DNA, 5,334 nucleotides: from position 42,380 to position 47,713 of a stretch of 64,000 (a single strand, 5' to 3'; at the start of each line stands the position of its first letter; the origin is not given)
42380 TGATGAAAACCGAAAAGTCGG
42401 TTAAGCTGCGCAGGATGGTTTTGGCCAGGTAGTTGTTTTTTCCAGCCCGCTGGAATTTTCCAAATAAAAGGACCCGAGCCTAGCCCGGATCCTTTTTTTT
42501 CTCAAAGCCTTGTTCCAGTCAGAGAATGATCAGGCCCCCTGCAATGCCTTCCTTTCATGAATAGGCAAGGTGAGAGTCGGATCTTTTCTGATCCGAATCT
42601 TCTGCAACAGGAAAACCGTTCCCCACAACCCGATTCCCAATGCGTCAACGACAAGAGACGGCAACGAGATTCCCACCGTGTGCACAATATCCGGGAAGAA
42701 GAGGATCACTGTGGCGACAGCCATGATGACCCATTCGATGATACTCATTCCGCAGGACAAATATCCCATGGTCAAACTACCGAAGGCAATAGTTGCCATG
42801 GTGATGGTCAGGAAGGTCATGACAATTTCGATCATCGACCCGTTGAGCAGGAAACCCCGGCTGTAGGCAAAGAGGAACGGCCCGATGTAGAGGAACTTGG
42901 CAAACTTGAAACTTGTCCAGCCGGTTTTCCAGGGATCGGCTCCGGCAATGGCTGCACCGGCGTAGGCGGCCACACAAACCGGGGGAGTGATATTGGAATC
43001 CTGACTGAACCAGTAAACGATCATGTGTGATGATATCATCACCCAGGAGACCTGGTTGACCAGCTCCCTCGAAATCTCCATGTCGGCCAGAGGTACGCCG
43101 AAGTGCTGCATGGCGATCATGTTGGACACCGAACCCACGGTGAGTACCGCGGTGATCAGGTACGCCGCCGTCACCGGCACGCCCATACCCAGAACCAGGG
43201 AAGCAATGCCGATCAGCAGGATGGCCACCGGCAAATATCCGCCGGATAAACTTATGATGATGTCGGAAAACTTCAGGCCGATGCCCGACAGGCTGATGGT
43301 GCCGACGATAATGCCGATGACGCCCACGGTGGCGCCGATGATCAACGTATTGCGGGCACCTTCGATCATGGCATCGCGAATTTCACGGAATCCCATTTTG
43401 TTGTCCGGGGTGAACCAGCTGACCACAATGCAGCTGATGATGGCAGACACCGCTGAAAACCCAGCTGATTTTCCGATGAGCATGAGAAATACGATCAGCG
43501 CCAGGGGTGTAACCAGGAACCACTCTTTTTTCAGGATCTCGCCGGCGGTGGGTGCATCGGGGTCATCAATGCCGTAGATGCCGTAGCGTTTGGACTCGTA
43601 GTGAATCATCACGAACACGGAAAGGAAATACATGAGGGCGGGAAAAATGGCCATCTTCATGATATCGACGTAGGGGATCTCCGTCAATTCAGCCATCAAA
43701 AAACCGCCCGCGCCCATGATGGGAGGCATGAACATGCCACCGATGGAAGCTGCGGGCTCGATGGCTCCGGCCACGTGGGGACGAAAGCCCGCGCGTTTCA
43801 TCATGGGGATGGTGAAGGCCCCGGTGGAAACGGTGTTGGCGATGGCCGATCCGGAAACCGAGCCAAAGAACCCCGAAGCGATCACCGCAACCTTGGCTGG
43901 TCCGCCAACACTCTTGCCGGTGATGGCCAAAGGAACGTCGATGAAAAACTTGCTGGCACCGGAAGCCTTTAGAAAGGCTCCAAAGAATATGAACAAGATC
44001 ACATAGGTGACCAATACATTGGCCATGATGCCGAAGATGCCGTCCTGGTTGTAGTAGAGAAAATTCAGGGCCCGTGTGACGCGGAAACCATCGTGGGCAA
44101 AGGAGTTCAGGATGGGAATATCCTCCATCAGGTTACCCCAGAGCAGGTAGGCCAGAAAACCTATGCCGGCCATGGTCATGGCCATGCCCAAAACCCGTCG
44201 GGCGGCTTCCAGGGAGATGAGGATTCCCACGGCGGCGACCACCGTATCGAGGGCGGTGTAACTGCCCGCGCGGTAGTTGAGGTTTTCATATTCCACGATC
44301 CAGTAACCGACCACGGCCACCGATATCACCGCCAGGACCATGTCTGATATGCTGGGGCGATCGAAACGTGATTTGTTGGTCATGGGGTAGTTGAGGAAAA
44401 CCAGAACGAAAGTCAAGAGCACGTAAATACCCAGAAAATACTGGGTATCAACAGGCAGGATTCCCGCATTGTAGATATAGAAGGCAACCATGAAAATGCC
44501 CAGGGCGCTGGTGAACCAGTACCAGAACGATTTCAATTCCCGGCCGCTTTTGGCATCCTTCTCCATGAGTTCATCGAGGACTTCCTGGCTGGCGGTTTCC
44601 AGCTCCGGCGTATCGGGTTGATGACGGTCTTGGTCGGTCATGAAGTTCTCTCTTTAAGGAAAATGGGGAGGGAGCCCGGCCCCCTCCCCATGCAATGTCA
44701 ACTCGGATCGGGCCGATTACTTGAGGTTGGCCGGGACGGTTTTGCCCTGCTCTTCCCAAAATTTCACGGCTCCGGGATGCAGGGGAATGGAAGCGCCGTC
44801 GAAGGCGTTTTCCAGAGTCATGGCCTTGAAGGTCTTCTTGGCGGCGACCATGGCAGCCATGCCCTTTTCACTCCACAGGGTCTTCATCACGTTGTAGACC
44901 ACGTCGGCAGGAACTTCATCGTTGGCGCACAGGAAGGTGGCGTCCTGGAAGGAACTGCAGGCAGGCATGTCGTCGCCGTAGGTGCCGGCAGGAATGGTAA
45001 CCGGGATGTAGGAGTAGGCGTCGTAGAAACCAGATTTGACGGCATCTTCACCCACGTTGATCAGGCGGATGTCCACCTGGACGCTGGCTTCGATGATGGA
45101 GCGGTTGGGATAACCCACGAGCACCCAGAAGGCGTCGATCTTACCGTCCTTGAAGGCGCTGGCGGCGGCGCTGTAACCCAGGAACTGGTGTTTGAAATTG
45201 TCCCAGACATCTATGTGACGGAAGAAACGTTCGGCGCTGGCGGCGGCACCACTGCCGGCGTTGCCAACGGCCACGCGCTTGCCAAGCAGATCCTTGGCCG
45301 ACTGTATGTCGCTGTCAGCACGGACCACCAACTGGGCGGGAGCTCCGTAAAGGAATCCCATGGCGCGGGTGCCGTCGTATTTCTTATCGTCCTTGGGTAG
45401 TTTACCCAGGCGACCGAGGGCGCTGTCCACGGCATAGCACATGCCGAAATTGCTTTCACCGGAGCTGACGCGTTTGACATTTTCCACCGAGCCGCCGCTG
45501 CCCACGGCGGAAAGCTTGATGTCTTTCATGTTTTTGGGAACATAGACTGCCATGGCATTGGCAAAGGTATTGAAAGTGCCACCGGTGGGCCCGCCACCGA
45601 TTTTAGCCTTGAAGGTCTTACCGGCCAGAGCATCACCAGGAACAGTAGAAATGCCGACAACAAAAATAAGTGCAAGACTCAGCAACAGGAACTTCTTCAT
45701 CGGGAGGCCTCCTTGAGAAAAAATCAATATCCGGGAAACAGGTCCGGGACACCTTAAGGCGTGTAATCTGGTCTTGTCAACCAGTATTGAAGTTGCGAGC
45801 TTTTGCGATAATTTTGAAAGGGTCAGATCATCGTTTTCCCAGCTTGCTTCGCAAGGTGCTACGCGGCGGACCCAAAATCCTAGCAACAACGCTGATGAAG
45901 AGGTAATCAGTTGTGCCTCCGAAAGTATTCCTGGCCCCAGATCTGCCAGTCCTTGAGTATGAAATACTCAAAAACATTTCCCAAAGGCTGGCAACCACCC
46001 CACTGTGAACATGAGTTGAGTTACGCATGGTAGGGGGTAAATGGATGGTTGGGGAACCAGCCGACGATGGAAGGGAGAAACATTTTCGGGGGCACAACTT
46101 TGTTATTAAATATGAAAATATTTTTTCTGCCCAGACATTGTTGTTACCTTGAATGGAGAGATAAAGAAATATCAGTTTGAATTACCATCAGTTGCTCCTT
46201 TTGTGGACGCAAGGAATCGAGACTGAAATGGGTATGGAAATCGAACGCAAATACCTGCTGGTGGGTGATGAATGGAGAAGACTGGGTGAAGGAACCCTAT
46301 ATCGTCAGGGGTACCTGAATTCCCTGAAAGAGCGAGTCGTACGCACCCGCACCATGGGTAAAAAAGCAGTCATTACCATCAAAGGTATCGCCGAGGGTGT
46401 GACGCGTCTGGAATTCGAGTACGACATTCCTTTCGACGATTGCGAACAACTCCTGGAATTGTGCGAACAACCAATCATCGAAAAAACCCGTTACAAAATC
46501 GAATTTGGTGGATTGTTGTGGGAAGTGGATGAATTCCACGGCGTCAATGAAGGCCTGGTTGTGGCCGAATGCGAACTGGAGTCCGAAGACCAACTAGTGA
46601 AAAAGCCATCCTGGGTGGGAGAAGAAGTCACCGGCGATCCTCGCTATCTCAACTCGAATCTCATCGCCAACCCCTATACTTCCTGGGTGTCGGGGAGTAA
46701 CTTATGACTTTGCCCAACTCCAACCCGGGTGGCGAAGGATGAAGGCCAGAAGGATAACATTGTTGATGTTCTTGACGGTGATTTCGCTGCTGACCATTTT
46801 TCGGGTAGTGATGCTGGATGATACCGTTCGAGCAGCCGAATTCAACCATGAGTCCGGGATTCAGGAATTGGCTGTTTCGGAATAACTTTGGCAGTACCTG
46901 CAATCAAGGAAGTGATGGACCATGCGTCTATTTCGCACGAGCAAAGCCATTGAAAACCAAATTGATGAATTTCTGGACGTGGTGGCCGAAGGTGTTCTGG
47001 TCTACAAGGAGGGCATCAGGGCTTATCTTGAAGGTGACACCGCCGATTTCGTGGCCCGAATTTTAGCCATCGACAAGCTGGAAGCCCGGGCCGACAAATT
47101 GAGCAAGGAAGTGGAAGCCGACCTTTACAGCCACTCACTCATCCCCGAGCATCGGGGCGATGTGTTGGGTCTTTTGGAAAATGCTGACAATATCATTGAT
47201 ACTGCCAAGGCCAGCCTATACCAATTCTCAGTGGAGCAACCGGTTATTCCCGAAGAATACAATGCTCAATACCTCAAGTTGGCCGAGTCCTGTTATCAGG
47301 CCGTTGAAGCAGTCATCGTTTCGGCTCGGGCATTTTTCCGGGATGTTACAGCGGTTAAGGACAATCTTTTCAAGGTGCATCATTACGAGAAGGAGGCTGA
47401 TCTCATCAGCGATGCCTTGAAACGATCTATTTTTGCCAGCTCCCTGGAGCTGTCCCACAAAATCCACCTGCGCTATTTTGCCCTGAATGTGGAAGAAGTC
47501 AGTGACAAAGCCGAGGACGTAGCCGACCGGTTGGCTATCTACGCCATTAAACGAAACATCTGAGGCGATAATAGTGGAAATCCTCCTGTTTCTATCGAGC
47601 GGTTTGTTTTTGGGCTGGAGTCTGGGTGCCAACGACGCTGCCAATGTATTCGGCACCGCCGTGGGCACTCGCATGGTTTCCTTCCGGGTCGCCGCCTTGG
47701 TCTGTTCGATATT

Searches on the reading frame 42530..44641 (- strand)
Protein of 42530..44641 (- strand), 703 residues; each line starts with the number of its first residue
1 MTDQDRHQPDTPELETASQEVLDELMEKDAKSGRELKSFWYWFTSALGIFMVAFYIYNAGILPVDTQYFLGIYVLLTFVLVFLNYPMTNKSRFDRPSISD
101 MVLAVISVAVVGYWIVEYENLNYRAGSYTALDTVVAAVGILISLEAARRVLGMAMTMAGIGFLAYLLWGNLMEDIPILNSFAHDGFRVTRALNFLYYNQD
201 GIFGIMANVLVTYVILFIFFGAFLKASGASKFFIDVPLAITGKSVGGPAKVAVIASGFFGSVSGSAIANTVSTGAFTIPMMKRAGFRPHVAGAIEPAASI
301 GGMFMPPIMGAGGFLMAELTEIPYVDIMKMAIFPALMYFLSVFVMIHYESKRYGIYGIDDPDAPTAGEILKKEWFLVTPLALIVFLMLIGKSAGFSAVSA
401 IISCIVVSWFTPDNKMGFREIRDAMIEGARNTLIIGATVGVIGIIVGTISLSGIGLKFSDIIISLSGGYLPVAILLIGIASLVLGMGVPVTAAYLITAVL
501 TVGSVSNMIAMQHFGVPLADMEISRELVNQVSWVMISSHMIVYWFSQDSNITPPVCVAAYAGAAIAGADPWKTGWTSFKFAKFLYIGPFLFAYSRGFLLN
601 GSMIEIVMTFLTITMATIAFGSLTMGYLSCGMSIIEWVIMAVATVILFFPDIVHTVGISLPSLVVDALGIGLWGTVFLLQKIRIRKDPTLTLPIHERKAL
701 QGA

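Call 29: search_protein_families(library=pfam, proteins=[window:42530-44641:-], max_evalue=0.00001)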
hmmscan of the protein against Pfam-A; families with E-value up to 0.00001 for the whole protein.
window:42530-44641:- (703 aa): 1 family
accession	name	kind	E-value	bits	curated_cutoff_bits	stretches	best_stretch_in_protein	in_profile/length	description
PF06808.19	DctM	-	6.9e-72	243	23.8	1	138-587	1-403/413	Tripartite ATP-independent periplasmic transporter, DctM component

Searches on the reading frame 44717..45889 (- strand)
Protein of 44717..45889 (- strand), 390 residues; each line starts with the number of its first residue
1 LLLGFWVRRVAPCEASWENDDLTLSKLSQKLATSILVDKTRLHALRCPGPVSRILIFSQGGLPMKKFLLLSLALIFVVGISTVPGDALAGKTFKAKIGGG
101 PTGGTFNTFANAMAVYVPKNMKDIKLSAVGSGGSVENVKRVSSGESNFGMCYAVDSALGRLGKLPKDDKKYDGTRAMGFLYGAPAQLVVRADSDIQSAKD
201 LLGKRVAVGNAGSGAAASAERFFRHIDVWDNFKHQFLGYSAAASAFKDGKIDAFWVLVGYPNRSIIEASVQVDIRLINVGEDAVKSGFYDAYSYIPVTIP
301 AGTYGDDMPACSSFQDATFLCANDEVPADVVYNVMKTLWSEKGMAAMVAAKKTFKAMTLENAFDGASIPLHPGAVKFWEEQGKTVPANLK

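Call 29: search_protein_families(library=pfam, proteins=[window:44717-45889:-], max_evalue=0.00001)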
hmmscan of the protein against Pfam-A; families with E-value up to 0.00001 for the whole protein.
window:44717-45889:- (390 aa): 1 family
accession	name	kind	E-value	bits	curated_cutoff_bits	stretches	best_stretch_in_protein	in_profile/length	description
PF16868.10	NMT1_3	-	3.2e-57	194.8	27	1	97-382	1-289/289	NMT1-like family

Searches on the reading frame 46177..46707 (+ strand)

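Call 29: search_protein_families(library=pfam, proteins=[window:46177-46707:+], max_evalue=0.00001)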
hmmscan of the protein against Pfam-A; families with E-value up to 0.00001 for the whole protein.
window:46177-46707:+ (176 aa): 1 family
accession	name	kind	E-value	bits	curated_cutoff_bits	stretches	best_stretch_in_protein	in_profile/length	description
PF01928.26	CYTH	-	3.4e-14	53.5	23.2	1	20-150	2-159/179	CYTH domain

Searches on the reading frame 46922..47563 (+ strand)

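Call 29: search_protein_families(library=pfam, proteins=[window:46922-47563:+], max_evalue=0.00001)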
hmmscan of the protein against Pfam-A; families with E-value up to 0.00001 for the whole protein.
window:46922-47563:+ (213 aa): 1 family
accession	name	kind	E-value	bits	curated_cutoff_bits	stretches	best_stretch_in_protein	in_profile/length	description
PF01865.21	PhoU_div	-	5.8e-20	72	24.4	1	8-208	7-212/214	Protein of unknown function DUF47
